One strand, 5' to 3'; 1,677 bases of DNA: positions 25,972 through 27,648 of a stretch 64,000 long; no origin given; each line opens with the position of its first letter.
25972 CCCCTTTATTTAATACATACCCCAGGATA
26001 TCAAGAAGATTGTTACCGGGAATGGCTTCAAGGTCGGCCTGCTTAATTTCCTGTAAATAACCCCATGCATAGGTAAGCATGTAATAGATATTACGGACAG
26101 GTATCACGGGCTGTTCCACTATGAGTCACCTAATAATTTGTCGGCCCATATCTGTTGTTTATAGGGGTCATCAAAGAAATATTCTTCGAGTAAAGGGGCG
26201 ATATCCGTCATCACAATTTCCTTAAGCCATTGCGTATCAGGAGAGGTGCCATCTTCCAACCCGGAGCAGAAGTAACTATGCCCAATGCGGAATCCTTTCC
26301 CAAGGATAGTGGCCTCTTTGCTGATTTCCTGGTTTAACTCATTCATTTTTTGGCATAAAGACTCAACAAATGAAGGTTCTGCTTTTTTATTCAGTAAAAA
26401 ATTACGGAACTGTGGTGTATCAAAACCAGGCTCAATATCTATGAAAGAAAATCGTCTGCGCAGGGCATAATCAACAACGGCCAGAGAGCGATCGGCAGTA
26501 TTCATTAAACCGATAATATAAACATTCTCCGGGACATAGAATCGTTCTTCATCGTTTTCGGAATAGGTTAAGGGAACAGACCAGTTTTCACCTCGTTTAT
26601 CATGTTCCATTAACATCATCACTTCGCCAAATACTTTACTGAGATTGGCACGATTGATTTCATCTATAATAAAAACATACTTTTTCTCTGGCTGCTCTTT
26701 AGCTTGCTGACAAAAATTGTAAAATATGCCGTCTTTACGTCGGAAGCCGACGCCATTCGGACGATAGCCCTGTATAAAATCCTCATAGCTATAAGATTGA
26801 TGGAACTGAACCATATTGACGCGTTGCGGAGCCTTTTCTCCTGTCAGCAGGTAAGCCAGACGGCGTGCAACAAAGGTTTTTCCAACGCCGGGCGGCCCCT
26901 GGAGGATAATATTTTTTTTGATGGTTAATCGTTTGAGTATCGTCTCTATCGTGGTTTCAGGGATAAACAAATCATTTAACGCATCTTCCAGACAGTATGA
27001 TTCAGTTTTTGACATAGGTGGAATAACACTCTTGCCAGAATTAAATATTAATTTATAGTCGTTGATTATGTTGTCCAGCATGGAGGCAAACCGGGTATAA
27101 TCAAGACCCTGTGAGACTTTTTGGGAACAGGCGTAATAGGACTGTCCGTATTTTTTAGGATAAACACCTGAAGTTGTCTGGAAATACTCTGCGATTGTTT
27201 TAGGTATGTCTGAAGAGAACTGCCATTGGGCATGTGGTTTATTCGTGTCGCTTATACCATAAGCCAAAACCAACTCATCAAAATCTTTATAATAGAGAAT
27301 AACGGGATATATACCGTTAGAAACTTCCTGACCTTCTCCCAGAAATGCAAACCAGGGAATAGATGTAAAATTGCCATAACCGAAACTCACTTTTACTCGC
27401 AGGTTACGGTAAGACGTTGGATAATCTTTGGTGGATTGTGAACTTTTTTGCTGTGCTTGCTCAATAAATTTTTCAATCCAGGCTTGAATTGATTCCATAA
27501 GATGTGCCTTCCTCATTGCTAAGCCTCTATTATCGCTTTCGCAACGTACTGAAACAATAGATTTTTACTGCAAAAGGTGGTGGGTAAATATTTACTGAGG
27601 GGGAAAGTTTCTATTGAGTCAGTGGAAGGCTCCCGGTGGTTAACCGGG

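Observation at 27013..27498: Two in-frame translation starts in mcrB (full-length and McrB-s short form)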

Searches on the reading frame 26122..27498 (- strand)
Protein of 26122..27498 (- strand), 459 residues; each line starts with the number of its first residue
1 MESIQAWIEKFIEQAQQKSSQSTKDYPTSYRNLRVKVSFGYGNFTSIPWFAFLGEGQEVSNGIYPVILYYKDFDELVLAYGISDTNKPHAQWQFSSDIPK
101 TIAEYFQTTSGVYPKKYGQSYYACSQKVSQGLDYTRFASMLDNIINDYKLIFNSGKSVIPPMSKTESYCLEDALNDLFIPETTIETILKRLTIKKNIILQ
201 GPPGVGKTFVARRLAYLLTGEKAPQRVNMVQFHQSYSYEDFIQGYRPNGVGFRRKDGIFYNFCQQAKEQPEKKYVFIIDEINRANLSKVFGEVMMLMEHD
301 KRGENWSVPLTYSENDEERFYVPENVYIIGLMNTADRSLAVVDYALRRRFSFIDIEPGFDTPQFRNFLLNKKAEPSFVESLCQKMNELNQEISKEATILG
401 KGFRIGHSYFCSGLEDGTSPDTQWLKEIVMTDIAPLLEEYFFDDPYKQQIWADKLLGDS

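Call 4: search_protein_families(library=pfam, proteins=[window:26122-27498:-])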
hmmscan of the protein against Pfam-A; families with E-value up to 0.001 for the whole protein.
window:26122-27498:- (459 aa): 9 families
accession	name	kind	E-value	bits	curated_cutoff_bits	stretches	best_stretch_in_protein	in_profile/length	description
PF07728.20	AAA_5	-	5.2e-32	111.2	22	1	196-350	1-139/139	AAA domain (dynein-related subfamily)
PF12102.13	MrcB_N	-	1.2e-06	28.7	25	1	22-104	31-117/183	MrcB-like, N-terminal domain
PF00004.35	AAA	-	4.2e-06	27.7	21.2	1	197-351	1-124/131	ATPase family associated with various cellular activities (AAA)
PF13401.12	AAA_22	-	6e-06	27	27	1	195-298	6-109/130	AAA domain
PF20720.3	nSTAND3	-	6.1e-06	26.4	27.2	1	178-223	1-46/155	Novel STAND NTPase 3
PF05729.18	NACHT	-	8.9e-05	22.8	26.7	1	197-282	3-91/167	NACHT domain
PF13173.12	AAA_14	-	0.00011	22.6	27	1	195-285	3-75/129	AAA domain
PF01078.27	Mg_chelatase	-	0.00019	21.3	20.3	1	195-232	23-60/207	Magnesium chelatase, subunit ChlI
PF01695.23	IstB_IS21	-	0.00055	19.9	24.1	0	193-216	91-114/238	IstB-like ATP binding protein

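Call 5: search_solved_structures(query=window:26122-27498:-, show_alignments=2)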
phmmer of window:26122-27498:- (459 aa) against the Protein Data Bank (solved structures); distinct sequences matched with E-value up to 0.001: 36.
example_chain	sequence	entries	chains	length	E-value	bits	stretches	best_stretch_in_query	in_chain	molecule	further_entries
6ut6_A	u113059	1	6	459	0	1030.8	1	1-459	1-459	5-methylcytosine-specific restriction enzyme B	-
7vsr_A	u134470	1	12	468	0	1030.7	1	1-459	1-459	5-methylcytosine-specific restriction enzyme B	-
6hz4_A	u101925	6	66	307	1.4e-200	670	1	162-459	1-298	5-methylcytosine-specific restriction enzyme B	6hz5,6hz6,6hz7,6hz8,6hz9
3ssc_A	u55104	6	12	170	2.3e-102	346.3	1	1-163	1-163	5-methylcytosine-specific restriction enzyme B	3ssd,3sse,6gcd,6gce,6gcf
8ik4_A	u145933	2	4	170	1.1e-101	344.1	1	1-163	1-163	Type IV methyl-directed restriction enzyme EcoKMcrB subunit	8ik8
8ijp_A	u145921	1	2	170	1.8e-101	343.3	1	1-163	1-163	Type IV methyl-directed restriction enzyme EcoKMcrB subunit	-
8ijo_A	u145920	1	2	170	3.1e-101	342.6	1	1-163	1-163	Type IV methyl-directed restriction enzyme EcoKMcrB subunit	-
8ikd_A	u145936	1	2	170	5.3e-101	341.8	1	1-163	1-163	Type IV methyl-directed restriction enzyme EcoKMcrB subunit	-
6ut3_A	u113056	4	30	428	9.4e-43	149.8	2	272-444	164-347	GTPase subunit of restriction endonuclease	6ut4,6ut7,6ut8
6ut5_A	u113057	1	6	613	2.3e-42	148.5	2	272-444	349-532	GTPase subunit of restriction endonuclease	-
9if4_A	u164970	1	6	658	4.9e-07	32.1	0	196-300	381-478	ATP-dependent Clp protease ATP-binding subunit ClpC1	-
3j3t_A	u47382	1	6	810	7.4e-07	31.5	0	197-299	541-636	Negative regulator of genetic competence ClpC/MecB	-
8a8u_A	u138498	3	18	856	9.2e-07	31.2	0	196-300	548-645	ATP-dependent Clp protease ATP-binding subunit ClpC1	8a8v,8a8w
6em8_A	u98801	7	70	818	2.2e-06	30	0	197-295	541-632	ATP-dependent Clp protease ATP-binding subunit ClpC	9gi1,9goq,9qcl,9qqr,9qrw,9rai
6em9_A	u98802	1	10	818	2.2e-06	30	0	197-295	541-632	ATP-dependent Clp protease ATP-binding subunit ClpC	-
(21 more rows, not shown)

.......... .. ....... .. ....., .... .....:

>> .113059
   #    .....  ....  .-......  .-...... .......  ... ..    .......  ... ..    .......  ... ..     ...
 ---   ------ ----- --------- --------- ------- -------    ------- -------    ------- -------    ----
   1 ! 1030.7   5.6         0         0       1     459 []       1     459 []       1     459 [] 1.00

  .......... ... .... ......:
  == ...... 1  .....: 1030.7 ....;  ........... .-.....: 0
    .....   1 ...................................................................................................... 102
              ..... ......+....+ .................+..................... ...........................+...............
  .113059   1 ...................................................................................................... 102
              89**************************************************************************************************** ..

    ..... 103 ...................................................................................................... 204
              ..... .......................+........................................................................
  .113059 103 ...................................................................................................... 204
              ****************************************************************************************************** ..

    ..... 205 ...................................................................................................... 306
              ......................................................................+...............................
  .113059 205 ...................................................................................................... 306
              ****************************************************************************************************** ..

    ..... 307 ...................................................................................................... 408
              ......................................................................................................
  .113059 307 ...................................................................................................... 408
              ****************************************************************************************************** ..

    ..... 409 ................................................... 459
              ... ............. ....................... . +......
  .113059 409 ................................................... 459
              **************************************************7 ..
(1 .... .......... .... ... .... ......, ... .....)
